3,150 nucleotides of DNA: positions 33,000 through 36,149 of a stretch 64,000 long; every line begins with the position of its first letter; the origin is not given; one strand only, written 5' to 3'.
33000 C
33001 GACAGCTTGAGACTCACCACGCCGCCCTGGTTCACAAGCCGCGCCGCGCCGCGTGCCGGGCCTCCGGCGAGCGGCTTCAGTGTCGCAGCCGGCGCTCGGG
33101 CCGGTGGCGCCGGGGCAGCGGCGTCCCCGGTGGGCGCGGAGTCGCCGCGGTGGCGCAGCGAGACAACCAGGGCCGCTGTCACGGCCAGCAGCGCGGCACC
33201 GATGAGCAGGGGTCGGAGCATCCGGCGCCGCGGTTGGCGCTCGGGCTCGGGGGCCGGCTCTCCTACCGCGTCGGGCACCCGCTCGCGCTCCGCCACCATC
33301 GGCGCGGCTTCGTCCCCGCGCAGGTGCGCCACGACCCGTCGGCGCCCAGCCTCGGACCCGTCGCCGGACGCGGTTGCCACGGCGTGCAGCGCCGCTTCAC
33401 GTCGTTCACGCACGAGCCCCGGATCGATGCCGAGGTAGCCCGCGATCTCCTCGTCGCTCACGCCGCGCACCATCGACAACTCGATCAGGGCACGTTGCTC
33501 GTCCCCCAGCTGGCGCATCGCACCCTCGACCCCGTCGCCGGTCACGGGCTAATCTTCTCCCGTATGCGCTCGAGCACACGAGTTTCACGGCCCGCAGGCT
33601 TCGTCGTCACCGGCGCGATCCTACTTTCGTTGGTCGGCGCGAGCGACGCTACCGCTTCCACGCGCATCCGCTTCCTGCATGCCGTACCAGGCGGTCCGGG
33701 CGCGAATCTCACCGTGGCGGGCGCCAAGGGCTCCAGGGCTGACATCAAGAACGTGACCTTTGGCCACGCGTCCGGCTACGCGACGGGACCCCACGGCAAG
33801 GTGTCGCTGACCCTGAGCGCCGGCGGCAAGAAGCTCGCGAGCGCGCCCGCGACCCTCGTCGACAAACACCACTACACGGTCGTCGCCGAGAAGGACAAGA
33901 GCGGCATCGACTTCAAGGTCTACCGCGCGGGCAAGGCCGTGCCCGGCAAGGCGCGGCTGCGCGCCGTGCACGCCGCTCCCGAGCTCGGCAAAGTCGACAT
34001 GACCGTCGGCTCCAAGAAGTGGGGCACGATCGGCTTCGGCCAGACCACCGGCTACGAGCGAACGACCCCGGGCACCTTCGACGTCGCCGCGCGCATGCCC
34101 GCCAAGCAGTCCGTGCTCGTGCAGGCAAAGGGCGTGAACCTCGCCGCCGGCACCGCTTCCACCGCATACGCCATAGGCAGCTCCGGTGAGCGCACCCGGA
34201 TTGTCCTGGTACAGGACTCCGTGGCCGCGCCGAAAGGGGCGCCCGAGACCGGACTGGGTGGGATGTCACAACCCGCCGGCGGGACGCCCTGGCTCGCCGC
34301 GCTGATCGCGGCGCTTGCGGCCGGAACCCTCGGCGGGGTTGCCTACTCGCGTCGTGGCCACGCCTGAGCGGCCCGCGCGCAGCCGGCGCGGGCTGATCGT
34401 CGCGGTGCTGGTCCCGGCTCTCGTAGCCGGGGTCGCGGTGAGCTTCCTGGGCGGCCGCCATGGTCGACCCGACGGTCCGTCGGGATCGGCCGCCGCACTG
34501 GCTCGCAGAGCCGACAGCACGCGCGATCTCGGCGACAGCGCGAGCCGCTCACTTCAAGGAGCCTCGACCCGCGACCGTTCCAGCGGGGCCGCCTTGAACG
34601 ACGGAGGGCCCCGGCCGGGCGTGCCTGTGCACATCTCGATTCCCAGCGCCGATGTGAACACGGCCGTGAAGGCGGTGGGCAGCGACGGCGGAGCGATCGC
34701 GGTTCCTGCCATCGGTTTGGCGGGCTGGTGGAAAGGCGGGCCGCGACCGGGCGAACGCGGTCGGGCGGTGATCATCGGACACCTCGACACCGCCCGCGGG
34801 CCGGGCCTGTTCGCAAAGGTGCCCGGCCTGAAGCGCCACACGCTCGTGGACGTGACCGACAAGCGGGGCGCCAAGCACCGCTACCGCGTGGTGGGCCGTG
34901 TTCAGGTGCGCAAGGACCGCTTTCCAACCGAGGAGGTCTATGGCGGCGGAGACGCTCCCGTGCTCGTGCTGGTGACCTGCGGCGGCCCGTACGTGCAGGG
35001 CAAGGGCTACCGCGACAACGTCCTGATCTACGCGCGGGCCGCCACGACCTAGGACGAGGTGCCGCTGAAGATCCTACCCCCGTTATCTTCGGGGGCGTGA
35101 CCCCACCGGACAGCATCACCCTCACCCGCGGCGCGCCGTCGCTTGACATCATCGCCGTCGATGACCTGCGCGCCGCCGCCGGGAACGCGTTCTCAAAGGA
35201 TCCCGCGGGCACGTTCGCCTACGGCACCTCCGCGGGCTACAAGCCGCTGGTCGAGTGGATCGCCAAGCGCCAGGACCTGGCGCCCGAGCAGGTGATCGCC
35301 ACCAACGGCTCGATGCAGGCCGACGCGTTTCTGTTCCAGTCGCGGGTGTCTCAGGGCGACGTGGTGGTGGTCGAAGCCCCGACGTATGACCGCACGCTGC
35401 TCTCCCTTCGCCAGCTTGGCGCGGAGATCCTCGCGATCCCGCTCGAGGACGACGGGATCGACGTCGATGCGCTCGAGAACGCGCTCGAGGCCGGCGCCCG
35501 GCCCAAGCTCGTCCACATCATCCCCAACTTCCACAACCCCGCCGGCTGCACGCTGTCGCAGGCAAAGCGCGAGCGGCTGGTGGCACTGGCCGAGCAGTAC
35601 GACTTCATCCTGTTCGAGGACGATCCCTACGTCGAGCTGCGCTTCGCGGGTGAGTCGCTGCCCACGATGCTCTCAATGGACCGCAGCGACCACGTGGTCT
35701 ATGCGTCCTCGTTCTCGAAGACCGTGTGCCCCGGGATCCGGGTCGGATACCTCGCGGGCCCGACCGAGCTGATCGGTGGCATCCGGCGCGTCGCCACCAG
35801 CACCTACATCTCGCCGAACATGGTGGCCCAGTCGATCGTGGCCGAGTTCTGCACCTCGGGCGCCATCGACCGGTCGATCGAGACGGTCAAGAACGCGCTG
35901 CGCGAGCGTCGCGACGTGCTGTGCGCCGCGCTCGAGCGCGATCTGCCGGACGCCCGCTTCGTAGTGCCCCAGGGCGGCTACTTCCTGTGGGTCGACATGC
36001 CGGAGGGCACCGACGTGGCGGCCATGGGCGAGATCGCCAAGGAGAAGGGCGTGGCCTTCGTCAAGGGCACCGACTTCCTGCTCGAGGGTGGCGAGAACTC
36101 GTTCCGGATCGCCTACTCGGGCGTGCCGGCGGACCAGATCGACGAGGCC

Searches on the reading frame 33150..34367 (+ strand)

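Call 78: search_protein_families(library=pfam, proteins=[window:33150-34367:+], max_evalue=0.001)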
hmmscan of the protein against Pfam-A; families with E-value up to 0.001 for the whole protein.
window:33150-34367:+ (405 aa): 1 family
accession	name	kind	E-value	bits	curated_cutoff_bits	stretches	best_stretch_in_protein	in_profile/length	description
PF14344.12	DUF4397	-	8.6e-26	91.3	30.6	2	172-284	2-118/119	Domain of unknown function (DUF4397)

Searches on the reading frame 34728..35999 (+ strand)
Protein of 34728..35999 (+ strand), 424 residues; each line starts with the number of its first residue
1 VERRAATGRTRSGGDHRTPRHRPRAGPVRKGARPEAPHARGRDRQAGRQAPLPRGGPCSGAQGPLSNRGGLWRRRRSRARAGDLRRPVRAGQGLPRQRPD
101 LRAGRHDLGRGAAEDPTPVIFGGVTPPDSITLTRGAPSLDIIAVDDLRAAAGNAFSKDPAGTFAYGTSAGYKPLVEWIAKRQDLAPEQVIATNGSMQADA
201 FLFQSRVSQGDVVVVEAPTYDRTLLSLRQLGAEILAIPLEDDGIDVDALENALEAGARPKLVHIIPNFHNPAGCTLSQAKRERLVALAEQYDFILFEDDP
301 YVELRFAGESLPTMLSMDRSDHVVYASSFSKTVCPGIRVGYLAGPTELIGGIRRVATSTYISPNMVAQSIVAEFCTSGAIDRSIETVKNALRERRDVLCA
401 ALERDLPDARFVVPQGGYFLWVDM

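Call 78: search_protein_families(library=pfam, proteins=[window:34728-35999:+], max_evalue=0.001)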
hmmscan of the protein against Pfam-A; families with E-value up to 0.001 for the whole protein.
window:34728-35999:+ (424 aa): 2 families
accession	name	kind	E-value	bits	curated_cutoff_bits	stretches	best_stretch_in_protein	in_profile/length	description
PF00155.27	Aminotran_1_2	-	1.6e-34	120.1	19.7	1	148-423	23-309/361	Aminotransferase class I and II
PF12897.13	Asp_aminotransf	-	4.1e-21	75.7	27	1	157-423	57-348/421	Aspartate amino-transferase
